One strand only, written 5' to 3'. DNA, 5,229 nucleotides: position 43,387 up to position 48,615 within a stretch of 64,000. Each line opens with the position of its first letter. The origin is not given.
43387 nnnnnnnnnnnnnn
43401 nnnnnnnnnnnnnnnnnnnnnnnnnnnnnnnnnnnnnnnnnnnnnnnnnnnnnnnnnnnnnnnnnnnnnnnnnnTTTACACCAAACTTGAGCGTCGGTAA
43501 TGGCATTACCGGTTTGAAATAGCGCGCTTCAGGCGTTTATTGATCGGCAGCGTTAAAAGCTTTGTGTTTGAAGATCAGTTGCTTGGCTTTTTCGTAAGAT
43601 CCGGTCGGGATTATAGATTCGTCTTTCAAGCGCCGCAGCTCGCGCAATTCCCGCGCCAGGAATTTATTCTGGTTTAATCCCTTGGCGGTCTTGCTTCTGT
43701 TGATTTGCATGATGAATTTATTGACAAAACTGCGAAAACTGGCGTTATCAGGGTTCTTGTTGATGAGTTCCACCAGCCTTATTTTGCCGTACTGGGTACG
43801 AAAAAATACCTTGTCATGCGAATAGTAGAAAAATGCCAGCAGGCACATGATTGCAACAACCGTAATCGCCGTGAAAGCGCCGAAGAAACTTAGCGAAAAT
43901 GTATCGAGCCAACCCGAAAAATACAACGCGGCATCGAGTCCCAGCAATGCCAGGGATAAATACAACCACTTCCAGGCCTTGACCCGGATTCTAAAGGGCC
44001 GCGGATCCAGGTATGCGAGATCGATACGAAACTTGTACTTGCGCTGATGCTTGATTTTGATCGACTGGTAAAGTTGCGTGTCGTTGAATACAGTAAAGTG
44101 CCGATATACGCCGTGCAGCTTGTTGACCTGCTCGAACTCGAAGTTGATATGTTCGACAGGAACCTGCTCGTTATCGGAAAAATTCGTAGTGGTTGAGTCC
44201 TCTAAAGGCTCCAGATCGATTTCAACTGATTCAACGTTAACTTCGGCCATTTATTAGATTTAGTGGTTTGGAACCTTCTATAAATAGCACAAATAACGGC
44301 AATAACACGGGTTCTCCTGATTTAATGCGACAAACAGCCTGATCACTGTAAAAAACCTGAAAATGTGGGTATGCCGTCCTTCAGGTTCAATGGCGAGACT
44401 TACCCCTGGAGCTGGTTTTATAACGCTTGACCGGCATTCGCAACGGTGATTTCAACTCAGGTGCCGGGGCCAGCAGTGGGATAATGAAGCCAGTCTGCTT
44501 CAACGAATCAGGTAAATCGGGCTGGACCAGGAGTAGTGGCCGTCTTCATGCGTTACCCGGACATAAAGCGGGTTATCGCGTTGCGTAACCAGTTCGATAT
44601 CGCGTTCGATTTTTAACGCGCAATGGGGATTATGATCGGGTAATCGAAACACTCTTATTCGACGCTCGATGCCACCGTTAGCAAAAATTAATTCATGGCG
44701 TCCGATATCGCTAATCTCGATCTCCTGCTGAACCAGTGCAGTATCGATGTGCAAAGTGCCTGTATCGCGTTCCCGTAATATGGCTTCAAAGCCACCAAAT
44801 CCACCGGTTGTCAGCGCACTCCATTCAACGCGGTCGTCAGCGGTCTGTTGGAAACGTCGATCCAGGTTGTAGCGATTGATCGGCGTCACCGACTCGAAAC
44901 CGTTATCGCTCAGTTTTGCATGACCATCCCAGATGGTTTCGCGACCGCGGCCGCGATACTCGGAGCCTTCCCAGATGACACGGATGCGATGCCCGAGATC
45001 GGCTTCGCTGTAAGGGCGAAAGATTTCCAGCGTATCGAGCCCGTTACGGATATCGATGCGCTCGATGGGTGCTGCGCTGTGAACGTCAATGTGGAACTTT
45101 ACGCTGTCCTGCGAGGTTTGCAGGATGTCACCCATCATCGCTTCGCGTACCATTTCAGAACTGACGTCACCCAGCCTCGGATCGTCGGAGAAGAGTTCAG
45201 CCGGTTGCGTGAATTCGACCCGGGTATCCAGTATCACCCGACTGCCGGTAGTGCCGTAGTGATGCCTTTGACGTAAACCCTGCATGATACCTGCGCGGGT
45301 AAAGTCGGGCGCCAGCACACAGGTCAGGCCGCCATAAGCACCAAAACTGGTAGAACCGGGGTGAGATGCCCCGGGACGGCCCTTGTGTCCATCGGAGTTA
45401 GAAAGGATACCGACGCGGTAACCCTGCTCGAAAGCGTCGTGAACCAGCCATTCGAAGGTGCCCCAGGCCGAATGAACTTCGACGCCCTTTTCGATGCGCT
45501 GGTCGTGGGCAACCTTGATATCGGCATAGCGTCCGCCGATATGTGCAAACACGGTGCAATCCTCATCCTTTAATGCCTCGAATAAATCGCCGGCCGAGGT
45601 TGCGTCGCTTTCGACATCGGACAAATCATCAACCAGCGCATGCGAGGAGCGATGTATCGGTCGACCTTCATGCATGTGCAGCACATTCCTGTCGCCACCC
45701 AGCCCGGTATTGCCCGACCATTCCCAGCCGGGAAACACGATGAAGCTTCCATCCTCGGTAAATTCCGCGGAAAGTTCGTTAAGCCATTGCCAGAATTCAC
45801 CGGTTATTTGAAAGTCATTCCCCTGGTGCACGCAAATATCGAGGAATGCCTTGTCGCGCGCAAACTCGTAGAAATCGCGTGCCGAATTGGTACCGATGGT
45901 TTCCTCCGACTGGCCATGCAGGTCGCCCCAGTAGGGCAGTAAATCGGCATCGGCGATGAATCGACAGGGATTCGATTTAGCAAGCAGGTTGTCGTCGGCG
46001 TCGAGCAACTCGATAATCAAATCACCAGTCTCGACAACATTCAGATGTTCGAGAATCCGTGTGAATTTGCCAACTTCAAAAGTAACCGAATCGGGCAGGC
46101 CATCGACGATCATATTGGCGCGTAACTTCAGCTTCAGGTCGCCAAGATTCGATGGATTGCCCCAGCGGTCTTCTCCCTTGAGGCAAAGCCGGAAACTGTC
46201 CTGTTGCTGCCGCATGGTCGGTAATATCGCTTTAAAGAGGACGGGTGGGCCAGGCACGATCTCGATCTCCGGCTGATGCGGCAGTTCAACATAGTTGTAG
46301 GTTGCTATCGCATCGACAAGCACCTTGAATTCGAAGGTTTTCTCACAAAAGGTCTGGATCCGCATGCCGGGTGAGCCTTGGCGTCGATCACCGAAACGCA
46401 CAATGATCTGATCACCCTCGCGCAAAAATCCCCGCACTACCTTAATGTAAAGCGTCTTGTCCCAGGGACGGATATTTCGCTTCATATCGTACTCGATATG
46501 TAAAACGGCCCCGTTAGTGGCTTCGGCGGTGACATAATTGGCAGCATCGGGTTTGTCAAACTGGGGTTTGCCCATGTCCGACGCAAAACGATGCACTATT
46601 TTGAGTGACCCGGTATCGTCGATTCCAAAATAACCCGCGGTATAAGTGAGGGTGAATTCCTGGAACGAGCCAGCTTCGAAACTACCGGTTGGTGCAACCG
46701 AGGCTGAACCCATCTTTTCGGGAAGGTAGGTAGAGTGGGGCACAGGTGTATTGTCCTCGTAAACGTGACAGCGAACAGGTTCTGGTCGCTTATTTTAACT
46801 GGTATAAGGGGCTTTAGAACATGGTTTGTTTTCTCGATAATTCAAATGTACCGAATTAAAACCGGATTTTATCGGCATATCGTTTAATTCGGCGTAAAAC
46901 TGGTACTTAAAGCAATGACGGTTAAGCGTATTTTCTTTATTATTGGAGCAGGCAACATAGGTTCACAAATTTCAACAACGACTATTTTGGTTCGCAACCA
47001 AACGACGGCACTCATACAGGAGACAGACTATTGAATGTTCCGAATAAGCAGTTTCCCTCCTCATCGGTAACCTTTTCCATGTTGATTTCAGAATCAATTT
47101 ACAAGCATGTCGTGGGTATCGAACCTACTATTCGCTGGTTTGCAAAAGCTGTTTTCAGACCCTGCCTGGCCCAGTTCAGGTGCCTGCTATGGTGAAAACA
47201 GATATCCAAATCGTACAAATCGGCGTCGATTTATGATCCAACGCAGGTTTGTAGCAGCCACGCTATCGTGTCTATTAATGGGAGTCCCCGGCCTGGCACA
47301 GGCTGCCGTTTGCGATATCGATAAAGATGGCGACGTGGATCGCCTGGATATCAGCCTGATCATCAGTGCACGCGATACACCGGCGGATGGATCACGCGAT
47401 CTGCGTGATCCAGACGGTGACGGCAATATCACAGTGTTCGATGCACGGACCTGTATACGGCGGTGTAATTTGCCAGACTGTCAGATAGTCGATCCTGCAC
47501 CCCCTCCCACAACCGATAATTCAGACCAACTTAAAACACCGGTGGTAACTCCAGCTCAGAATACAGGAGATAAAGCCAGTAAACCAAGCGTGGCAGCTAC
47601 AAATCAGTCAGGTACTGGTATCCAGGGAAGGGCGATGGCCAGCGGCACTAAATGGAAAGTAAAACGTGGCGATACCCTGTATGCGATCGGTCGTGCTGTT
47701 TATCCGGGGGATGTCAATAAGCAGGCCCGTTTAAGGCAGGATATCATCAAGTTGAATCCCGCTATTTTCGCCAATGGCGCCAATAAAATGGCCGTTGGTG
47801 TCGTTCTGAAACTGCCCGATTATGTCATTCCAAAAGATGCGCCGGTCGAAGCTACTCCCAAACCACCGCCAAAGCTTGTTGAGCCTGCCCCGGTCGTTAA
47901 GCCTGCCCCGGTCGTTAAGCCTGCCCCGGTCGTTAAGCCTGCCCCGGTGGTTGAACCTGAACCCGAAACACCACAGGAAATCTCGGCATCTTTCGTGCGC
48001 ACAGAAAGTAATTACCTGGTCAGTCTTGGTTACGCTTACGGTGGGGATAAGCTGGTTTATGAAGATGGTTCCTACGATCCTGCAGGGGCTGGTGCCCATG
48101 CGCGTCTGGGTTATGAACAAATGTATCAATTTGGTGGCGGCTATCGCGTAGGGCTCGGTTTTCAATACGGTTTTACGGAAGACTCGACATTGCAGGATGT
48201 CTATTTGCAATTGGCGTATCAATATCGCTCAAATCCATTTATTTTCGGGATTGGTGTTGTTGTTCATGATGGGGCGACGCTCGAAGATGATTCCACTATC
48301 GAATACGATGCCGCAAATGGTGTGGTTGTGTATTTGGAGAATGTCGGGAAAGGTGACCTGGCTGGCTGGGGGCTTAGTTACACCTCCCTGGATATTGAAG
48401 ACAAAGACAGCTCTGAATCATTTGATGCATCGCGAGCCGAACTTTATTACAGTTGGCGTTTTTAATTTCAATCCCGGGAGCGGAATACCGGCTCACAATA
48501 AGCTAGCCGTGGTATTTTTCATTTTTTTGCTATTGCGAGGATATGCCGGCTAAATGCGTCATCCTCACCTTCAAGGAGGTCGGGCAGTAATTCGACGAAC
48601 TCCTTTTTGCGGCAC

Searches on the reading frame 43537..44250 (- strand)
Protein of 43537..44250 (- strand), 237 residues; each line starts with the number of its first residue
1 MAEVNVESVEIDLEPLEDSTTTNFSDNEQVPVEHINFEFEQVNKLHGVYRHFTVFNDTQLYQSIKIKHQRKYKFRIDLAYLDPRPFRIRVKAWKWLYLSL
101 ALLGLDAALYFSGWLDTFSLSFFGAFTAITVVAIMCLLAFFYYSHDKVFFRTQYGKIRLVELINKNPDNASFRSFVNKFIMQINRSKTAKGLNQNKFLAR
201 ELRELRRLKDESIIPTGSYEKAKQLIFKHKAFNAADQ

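Call 19: search_protein_families(library=ncbifam, max_evalue=1e-10, proteins=[window:43537-44250:-])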
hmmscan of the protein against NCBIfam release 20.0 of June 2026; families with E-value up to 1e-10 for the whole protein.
window:43537-44250:- (237 aa): 0 families

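Call 33: search_protein_families(library=pfam, proteins=[window:43537-44250:-])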
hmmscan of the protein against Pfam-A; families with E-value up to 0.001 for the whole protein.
window:43537-44250:- (237 aa): 1 family
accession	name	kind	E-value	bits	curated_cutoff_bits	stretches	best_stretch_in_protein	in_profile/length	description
PF00487.30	FA_desaturase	-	0.00057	20.2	29.7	1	56-155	100-187/253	Fatty acid desaturase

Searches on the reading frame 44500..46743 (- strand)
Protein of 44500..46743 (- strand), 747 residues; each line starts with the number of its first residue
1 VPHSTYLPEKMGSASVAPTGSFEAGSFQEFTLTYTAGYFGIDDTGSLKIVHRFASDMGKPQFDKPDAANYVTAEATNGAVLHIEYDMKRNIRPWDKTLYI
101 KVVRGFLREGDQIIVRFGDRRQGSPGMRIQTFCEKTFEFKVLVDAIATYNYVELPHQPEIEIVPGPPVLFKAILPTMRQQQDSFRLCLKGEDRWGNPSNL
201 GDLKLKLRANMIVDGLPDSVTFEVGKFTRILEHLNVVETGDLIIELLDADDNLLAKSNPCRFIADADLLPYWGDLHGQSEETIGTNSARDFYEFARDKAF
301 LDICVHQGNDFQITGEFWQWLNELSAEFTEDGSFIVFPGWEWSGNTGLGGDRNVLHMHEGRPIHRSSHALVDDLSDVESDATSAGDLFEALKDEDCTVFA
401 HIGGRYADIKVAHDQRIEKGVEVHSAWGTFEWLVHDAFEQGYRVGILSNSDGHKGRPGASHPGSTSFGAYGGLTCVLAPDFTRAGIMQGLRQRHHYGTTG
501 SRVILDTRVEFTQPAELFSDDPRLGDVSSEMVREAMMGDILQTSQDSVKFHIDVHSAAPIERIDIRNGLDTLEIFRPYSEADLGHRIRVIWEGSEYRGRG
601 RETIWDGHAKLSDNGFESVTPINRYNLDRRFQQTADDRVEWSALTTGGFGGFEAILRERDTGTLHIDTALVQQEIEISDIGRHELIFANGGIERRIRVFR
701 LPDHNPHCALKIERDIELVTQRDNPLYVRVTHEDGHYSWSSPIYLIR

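Call 6: search_protein_families(library=ncbifam, proteins=[window:44500-46743:-])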
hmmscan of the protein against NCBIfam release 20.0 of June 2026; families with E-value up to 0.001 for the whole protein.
window:44500-46743:- (747 aa): 0 families

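Call 20: search_protein_families(library=pfam, proteins=[window:44500-46743:-])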
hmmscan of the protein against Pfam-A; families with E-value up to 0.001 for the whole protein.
window:44500-46743:- (747 aa): 1 family
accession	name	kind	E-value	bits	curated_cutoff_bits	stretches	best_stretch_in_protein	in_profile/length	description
PF12228.14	DUF3604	-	1.7e-08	33.8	20.4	1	469-553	376-458/591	Protein of unknown function (DUF3604)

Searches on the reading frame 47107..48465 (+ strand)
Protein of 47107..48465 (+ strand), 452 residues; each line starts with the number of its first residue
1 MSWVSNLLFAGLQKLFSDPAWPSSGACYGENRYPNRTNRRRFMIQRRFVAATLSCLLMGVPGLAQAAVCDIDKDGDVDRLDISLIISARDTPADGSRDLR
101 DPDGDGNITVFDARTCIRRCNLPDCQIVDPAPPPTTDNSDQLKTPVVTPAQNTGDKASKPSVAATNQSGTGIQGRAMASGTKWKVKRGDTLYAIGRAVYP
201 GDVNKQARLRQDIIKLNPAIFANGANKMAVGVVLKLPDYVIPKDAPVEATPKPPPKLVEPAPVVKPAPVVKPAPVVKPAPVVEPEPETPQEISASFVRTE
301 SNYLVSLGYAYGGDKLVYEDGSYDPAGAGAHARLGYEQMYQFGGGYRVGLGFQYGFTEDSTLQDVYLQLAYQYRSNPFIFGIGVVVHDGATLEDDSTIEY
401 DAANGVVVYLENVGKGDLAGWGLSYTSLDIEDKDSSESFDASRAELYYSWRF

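Call 19: search_protein_families(library=ncbifam, max_evalue=1e-10, proteins=[window:47107-48465:+])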
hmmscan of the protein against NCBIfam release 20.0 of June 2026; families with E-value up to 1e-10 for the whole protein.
window:47107-48465:+ (452 aa): 0 families

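Call 33: search_protein_families(library=pfam, proteins=[window:47107-48465:+])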
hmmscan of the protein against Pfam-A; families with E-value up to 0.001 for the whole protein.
window:47107-48465:+ (452 aa): 1 family
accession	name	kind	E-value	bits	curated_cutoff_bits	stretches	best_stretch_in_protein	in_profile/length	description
PF00404.24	Dockerin_1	-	2.1e-05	25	22.9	0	65-86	32-53/57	Dockerin type I domain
